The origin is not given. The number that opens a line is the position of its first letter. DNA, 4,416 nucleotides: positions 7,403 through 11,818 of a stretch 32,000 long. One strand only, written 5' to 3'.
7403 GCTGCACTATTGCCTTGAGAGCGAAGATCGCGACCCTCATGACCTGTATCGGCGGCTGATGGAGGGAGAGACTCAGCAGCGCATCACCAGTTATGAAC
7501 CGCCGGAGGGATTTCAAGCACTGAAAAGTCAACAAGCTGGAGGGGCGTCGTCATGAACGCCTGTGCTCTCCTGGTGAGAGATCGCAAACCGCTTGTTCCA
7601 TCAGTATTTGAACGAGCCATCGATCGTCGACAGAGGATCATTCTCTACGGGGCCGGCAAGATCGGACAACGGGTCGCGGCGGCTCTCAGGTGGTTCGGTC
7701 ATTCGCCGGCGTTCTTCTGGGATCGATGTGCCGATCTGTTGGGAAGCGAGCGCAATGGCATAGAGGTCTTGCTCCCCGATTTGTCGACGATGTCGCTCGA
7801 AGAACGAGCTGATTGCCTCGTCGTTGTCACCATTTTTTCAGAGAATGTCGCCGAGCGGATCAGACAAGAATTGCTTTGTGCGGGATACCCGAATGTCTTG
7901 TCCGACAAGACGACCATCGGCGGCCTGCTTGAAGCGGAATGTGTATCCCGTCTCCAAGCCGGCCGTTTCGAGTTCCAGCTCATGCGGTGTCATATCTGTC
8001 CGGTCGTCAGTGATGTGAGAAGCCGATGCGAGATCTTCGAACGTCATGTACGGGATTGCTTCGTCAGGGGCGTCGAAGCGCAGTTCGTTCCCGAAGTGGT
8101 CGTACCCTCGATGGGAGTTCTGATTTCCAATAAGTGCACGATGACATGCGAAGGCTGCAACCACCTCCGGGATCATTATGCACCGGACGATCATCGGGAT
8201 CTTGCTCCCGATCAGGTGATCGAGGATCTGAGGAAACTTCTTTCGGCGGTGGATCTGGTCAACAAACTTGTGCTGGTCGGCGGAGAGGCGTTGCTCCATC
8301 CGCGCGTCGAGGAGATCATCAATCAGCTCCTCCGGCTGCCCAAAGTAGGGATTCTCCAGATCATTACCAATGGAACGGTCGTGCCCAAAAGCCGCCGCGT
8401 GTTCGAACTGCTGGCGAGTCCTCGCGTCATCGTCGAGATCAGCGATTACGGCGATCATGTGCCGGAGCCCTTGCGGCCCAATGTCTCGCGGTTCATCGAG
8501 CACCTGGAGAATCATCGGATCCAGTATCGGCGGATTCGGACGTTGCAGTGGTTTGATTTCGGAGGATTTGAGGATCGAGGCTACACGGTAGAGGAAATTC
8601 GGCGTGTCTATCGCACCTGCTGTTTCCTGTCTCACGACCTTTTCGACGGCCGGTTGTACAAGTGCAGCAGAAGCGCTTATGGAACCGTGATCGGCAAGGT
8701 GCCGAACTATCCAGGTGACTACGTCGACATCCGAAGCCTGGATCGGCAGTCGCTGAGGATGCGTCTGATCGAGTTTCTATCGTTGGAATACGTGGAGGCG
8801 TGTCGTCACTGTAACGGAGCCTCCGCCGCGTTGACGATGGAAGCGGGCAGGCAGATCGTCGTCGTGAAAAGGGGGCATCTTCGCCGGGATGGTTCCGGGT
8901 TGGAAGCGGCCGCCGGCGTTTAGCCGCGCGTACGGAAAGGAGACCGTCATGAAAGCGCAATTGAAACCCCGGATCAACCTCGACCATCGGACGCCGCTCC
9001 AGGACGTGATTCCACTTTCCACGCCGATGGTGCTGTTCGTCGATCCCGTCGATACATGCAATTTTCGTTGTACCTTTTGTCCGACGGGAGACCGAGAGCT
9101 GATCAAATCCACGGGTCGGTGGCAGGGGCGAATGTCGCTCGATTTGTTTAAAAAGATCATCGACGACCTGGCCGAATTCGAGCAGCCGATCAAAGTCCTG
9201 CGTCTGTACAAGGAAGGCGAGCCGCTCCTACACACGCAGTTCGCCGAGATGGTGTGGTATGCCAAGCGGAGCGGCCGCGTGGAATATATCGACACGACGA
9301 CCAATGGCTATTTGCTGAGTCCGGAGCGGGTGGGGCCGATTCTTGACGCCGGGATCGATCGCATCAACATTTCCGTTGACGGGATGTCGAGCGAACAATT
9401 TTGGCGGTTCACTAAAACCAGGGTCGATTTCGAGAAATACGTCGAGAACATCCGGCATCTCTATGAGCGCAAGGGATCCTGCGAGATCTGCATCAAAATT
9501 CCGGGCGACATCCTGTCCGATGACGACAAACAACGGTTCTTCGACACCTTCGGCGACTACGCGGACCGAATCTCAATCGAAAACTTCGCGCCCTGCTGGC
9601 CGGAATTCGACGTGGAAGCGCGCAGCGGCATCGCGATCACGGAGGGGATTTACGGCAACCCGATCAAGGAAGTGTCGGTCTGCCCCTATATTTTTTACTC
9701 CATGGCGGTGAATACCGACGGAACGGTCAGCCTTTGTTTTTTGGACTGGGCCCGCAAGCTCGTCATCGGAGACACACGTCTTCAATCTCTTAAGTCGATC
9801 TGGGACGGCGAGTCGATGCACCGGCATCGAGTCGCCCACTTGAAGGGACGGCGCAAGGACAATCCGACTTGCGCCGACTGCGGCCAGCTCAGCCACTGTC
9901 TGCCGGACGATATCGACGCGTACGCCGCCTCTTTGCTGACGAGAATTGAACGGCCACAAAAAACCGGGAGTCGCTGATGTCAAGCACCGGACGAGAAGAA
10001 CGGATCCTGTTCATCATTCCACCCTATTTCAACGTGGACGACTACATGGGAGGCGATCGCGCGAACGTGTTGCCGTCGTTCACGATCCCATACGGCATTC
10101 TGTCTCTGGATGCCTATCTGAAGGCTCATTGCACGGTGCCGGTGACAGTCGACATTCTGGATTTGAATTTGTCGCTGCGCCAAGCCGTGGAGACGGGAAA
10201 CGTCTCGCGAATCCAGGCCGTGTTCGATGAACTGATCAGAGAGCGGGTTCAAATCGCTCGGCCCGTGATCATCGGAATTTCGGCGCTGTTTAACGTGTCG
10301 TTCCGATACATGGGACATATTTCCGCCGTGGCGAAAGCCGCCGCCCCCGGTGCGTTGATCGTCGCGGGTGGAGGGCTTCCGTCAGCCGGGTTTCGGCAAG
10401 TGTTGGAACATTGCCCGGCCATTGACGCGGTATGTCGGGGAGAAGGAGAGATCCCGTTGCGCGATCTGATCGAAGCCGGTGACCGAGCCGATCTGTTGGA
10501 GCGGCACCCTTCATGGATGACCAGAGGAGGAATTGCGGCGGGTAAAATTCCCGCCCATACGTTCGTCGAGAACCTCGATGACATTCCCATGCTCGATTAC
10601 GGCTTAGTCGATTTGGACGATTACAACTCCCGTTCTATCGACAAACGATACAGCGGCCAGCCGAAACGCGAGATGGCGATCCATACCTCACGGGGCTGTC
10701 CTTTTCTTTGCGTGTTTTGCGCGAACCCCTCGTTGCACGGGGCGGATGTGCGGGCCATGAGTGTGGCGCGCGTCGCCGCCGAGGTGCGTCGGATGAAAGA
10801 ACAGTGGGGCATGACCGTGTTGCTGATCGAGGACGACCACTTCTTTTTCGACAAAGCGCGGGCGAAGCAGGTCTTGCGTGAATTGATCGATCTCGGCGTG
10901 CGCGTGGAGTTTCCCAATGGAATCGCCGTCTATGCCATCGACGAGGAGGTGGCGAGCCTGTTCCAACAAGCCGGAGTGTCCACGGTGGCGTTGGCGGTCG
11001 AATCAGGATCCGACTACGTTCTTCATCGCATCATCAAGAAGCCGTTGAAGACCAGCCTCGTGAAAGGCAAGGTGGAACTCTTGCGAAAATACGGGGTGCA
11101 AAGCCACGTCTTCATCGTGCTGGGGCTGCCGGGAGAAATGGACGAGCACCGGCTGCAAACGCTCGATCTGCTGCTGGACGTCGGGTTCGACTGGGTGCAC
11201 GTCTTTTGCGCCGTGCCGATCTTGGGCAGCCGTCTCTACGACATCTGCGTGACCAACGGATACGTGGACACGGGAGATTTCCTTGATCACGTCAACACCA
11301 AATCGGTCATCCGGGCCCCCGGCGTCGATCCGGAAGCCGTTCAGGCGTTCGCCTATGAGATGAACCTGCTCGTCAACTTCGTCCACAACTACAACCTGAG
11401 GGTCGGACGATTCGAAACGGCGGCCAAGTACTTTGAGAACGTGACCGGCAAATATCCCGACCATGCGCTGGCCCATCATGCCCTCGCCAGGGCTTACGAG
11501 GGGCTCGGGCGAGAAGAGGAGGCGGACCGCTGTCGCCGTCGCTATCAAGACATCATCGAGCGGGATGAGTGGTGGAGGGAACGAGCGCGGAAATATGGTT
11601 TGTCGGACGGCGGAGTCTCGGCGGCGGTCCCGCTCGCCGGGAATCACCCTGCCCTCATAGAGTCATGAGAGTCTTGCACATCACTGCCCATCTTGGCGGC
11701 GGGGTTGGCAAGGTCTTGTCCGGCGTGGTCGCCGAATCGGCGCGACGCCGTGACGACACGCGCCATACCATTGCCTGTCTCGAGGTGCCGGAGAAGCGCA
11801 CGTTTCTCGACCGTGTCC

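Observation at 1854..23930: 22-kb membrane-protein-free glycan operon between a c-di-GMP brake module and fliC: candidate flagellin glycosylation island built on a CDP-3,6-dideoxyhexose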

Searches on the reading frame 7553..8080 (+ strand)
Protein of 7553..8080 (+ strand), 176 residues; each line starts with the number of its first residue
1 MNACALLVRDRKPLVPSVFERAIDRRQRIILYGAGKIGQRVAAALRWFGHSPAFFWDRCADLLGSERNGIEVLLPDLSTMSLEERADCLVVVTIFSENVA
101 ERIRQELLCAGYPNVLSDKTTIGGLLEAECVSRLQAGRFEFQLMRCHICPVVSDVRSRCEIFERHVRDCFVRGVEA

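Call 21: search_protein_families(library=pfam, proteins=[window:7553-8080:+], max_evalue=10)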
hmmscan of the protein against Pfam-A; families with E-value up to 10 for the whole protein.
window:7553-8080:+ (176 aa): 1 family
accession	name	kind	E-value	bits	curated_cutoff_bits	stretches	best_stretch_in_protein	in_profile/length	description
PF02826.25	2-Hacid_dh_C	-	0.012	15.4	25.1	1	26-107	36-113/178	D-isomer specific 2-hydroxyacid dehydrogenase, NAD binding domain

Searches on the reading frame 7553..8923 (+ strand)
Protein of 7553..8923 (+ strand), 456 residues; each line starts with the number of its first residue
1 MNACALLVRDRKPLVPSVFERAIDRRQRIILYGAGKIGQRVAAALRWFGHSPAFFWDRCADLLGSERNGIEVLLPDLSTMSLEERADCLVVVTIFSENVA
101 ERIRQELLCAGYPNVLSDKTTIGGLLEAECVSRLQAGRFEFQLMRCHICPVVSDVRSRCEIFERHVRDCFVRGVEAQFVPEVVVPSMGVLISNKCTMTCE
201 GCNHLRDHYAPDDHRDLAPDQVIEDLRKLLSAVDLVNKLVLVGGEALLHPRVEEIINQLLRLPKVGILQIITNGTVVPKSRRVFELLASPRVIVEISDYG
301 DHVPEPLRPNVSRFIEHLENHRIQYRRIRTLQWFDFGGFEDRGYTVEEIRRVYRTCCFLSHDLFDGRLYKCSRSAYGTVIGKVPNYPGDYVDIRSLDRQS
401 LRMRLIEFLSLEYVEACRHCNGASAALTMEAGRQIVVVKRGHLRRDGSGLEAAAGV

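Call 4: search_protein_families(library=pfam, proteins=[window:7553-8923:+], max_evalue=0.01)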
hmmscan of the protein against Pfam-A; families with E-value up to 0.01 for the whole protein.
window:7553-8923:+ (456 aa): 1 family
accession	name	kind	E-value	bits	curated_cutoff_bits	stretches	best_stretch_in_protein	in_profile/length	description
PF04055.27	Radical_SAM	-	4e-09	37.3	29.5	1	190-289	2-99/166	Radical SAM superfamily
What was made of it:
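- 7553..8923 (+): Radical-SAM protein (456 aa) with a Rossmann-like N-domain shared with the FkbM protein. PF04055, 37.3 bits (cut-off 29.5) (call 4).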

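Call 6: search_protein_families(library=ncbifam, proteins=[window:7553-8923:+], max_evalue=0.001)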
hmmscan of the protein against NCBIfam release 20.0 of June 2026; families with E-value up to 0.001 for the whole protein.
window:7553-8923:+ (456 aa): 10 families
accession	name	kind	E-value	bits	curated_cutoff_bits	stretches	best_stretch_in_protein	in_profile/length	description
TIGR02666.1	moaA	equivalog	1.8e-07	30.4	284.05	1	190-279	15-105/336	GTP 3',8-cyclase MoaA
NF033640.1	N_Twi_rSAM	subfamily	6.4e-07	28.8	170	1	162-288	88-228/398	twitch domain-containing radical SAM protein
NF050038.1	rSAM_RiPP_GggB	equivalog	1.3e-06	27.7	650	1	182-297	39-153/398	streptosactin maturase GggB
NF038283.1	viperin_w_prok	equivalog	1.7e-05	24.2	180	1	191-280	8-98/281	viperin family antiviral radical SAM protein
TIGR04311.1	rSAM_Geo_metal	subfamily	6.1e-05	22.2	400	1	190-281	8-96/423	radical SAM/SPASM family putative metalloenzyme maturase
TIGR03570.1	NeuD_NnaD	subfamily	7.3e-05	22.4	160.8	1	29-112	2-84/202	NeuD/PglB/VioB family sugar acetyltransferase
NF001199.0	PRK00164.2-1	equivalog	0.00012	21.3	231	1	184-280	11-102/308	GTP 3',8-cyclase MoaA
TIGR04250.1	SCM_rSAM_ScmE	equivalog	0.00015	20.8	400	1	186-283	4-95/358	SynChlorMet cassette radical SAM/SPASM protein ScmE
TIGR03470.1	HpnH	equivalog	0.00072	18.6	225.05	0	194-281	37-116/318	adenosyl-hopene transferase HpnH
TIGR02668.1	moaA_archaeal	equivalog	0.00091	18.3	325.25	0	185-280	10-100/303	GTP 3',8-cyclase MoaA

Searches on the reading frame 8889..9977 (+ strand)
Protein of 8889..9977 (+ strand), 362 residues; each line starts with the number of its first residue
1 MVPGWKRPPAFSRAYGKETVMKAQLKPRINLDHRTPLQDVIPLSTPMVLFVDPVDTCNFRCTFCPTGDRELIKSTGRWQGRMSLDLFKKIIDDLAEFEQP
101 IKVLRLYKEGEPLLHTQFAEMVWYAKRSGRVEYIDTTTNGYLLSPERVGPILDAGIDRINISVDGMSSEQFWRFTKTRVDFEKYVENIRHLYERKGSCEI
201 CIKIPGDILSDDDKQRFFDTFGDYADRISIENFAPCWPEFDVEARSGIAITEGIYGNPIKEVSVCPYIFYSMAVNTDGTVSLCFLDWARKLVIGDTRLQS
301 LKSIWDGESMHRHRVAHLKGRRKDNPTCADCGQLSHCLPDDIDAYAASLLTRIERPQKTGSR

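Call 4: search_protein_families(library=pfam, proteins=[window:8889-9977:+], max_evalue=0.01)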
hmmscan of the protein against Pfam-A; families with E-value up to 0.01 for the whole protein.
window:8889-9977:+ (362 aa): 2 families
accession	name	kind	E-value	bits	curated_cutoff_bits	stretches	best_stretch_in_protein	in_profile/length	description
PF04055.27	Radical_SAM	-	1e-20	75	29.5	1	54-202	4-149/166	Radical SAM superfamily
PF13186.11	SPASM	-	4.6e-13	49.7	21.5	1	265-331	1-66/67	Iron-sulfur cluster-binding domain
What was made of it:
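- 8949..9977 (+): Radical-SAM/SPASM protein (342 aa; an alternative start at 8889 gives 362 aa). PF04055 75 bits and PF13186 49.7 bits (call 4).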

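Call 6: search_protein_families(library=ncbifam, proteins=[window:8889-9977:+], max_evalue=0.001)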
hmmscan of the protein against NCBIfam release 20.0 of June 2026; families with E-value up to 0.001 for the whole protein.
window:8889-9977:+ (362 aa): 46 families (the best 25 are shown)
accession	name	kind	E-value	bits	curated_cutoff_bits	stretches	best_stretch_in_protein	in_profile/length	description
TIGR04317.1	W_rSAM_matur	equivalog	2e-24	86.4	380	1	48-197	5-142/349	tungsten cofactor oxidoreductase radical SAM maturase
TIGR02666.1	moaA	equivalog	2.1e-18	66.4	284.05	1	55-192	18-151/336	GTP 3',8-cyclase MoaA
TIGR04311.1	rSAM_Geo_metal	subfamily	1.1e-17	64.2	400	1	46-176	2-125/423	radical SAM/SPASM family putative metalloenzyme maturase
TIGR04054.1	rSAM_NirJ1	equivalog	6.2e-16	58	650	1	45-191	35-169/387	putative heme d1 biosynthesis radical SAM protein NirJ1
TIGR02668.1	moaA_archaeal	equivalog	8.6e-16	57.8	325.25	1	55-190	18-142/303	GTP 3',8-cyclase MoaA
TIGR04545.1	rSAM_ahbD_hemeb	equivalog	3.5e-15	56.3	500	1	56-198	9-139/339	heme b synthase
TIGR04347.1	pseudo_SAM_Halo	equivalog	2.1e-14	53.6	525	1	52-189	43-169/390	TIGR04347 family pseudo-SAM/SPASM protein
NF001199.0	PRK00164.2-1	equivalog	2.6e-13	49.8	231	1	55-190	20-144/308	GTP 3',8-cyclase MoaA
TIGR04321.1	spiroSPASM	subfamily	3.5e-13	49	250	2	51-194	235-379/510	spiro-SPASM protein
TIGR04133.1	rSAM_w_lipo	hypoth_equivalog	4.2e-13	48.9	425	1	49-192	26-161/350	TIGR04133 family radical SAM/SPASM protein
TIGR04546.1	rSAM_ahbC_deAc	equivalog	6.8e-13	48.2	650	1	54-190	46-171/390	12,18-didecarboxysiroheme deacetylase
NF033640.1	N_Twi_rSAM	subfamily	1.1e-12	47.8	170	2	263-332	3-70/398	twitch domain-containing radical SAM protein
TIGR04051.1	rSAM_NirJ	equivalog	7.2e-12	44.9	515.45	1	53-194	8-138/354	heme d1 biosynthesis radical SAM protein NirJ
TIGR04053.2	TIGR04053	equivalog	8.6e-11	41.7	395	1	45-194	6-148/366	TIGR04053 family radical SAM/SPASM domain-containing protein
TIGR04251.1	SCM_rSAM_ScmF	equivalog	2.3e-10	40.4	400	1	54-195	11-145/353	SynChlorMet cassette radical SAM/SPASM protein ScmF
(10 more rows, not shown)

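Call 80: search_solved_structures(query=window:8949-9977:+, max_evalue=0.001)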
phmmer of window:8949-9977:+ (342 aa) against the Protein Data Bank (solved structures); distinct sequences matched with E-value up to 0.001: 10.
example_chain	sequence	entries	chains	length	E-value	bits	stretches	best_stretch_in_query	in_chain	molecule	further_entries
2fb2_A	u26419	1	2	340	2.8e-07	33.2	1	30-170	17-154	Molybdenum cofactor biosynthesis protein A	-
1tv7_A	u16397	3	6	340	3e-07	33.1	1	31-170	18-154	Molybdenum cofactor biosynthesis protein A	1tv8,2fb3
4m7s_A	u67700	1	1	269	6.2e-07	32.1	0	253-321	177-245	BtrN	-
4m7t_A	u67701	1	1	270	7.8e-07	31.7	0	253-316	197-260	BtrN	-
7vob_C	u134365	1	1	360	6.9e-06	28.6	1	28-150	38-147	Cytosylglucuronate decarboxylase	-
7voc_C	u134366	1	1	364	7.1e-06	28.6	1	28-150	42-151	Cytosylglucuronate decarboxylase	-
8wm2_A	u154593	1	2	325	0.00012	24.6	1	26-144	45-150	Fe-S radical SAM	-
7bi7_A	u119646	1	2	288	0.00032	23.2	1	34-149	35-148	FeMo cofactor biosynthesis protein NifB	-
7jmb_A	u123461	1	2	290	0.00032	23.1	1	34-149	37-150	Nitrogenase iron-molybdenum cofactor biosynthesis protein NifB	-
7jma_A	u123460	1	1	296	0.00034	23.1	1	34-149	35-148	Nitrogenase iron-molybdenum cofactor biosynthesis protein NifB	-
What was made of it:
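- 8949..9977 (+): Weak PDB similarity to MoaA, BtrN and BlsE (call 80).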

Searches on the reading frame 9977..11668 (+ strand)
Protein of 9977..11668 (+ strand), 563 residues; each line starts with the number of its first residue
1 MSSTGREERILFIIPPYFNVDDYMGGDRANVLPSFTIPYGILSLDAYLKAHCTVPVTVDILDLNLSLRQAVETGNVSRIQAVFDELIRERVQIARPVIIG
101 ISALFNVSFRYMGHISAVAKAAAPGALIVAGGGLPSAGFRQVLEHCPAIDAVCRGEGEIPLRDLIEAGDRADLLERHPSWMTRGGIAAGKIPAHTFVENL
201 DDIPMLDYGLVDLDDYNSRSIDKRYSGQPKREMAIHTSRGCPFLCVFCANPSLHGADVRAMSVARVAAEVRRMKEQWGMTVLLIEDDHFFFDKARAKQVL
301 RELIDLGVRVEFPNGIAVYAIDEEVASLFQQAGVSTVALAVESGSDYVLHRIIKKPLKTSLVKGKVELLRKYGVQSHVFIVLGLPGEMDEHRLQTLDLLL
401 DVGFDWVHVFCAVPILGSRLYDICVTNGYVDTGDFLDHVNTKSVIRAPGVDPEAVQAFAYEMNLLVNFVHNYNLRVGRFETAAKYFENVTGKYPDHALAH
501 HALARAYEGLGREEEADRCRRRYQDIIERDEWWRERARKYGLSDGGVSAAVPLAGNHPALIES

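Call 5: search_protein_families(library=pfam, proteins=[window:9977-11668:+], max_evalue=0.01)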
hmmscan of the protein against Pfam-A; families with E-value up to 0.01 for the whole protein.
window:9977-11668:+ (563 aa): 6 families
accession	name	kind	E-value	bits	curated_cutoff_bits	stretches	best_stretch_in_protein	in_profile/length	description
PF04055.27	Radical_SAM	-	4.5e-20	72.9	29.5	1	237-399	3-166/166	Radical SAM superfamily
PF02310.24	B12-binding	-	1.2e-14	54.6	32.1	1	32-164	8-120/121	B12 binding domain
PF14559.12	TPR_19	-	1.2e-05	26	25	1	477-517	5-45/68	Tetratricopeptide repeat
PF13432.12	TPR_16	-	2.2e-05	25.2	32.7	1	474-516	8-50/65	Tetratricopeptide repeat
PF13174.12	TPR_6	-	0.0018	19.3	26.3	0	464-496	13-33/33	Tetratricopeptide repeat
PF13424.12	TPR_12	-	0.007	17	30.1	0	479-519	26-67/77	Tetratricopeptide repeat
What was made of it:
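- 9977..11668 (+): B12-binding radical-SAM protein with a C-terminal TPR (563 aa). PF02310 and PF04055 (call 5).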

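Call 6: search_protein_families(library=ncbifam, proteins=[window:9977-11668:+], max_evalue=0.001)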
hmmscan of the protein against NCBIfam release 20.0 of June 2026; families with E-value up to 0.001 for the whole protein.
window:9977-11668:+ (563 aa): 28 families (the best 25 are shown)
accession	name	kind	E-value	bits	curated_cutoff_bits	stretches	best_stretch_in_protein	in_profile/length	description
NF038361.1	rSAM_Sden_1168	equivalog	1.8e-46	158.9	575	1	6-481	61-524/560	Sden_1168 family B12-binding radical SAM P-methyltransferase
TIGR02026.1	BchE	equivalog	1e-33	117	481.35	1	79-450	47-411/497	magnesium-protoporphyrin IX monomethyl ester anaerobic oxidative cyclase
TIGR03471.1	HpnJ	equivalog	2.8e-32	112.2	577.6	1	110-442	82-404/472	hopanoid biosynthesis associated radical SAM protein HpnJ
TIGR04479.1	bcpD_PhpK_rSAM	subfamily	1.6e-27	96.1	600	1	68-401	84-408/504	PhpK family radical SAM P-methyltransferase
NF050148.1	rSAM_ApyD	equivalog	2.4e-25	89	750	1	81-399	60-363/645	RiPP biosynthesis radical SAM protein ApyD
TIGR04013.1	B12_SAM_MJ_1487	hypoth_equivalog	3.4e-23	82.1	251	1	97-421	45-354/382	TIGR04013 family B12-binding domain/radical SAM domain-containing protein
NF033070.1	rSAM_AprD4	equivalog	1e-22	80.7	500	1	114-445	91-410/456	AprD4 family radical SAM diol-dehydratase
TIGR04072.2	rSAM_ladder_B12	equivalog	6.3e-21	74.5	360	1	233-436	181-384/443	lipid biosynthesis B12-binding/radical SAM protein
TIGR04014.1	B12_SAM_MJ_0865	equivalog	1.1e-20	73.8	360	1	232-426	160-360/434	methyl-coenzyme M reductase glutamine C-methyltransferase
TIGR03975.1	rSAM_ocin_1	subfamily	2.9e-20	72.3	281.85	1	82-399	115-427/606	RiPP maturation radical SAM C-methyltransferase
TIGR04367.1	HpnR_B12_rSAM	equivalog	4.5e-20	71.6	650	1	85-396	50-345/490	hopanoid C-3 methylase HpnR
NF033712.0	B12_rSAM_KedN5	subfamily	1.5e-19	69.7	700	1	84-397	51-365/624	KedN5 family methylcobalamin-dependent radical SAM C-methyltransferase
TIGR04385.1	B12_rSAM_cofa1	equivalog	1.9e-14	53.7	450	1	38-390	20-352/438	B12 lower ligand biosynthesis radical SAM protein BzaD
NF040542.1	rSAM_RCCLKC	equivalog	1.1e-11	44.5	450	1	120-375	73-323/423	arsinothricin biosynthesis radical SAM protein ArsL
TIGR00089.1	TIGR00089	subfamily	3.8e-11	42.4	251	1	228-410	136-326/429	MiaB/RimO family radical SAM methylthiotransferase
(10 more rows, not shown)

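Call 79: search_solved_structures(query=window:9977-11668:+, max_evalue=0.001)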
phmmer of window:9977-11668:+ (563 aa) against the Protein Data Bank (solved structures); distinct sequences matched with E-value up to 0.001: 5.
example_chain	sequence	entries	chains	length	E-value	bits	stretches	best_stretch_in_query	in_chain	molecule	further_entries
6fd2_B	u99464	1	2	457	1.8e-16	63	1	234-433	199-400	Putative apramycin biosynthetic oxidoreductase 4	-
9ccb_A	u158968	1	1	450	6.8e-13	51.2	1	233-423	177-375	Radical SAM core domain-containing protein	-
7kdx_A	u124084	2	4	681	3.3e-06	29.1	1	93-271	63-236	Methyltransferase TokK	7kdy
2qgq_A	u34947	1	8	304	0.00014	23.7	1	235-411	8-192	Protein TM_1862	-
4jc0_A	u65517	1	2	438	0.00019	23.3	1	233-410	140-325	Ribosomal protein S12 methylthiotransferase RimO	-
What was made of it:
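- Radical-SAM and B12 enzymes are typical of natural-product tailoring (calls 79, 80).
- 9977..11668 (+): Best solved relative is AprD4 (6fd2), E 1.8e-16 (call 79).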
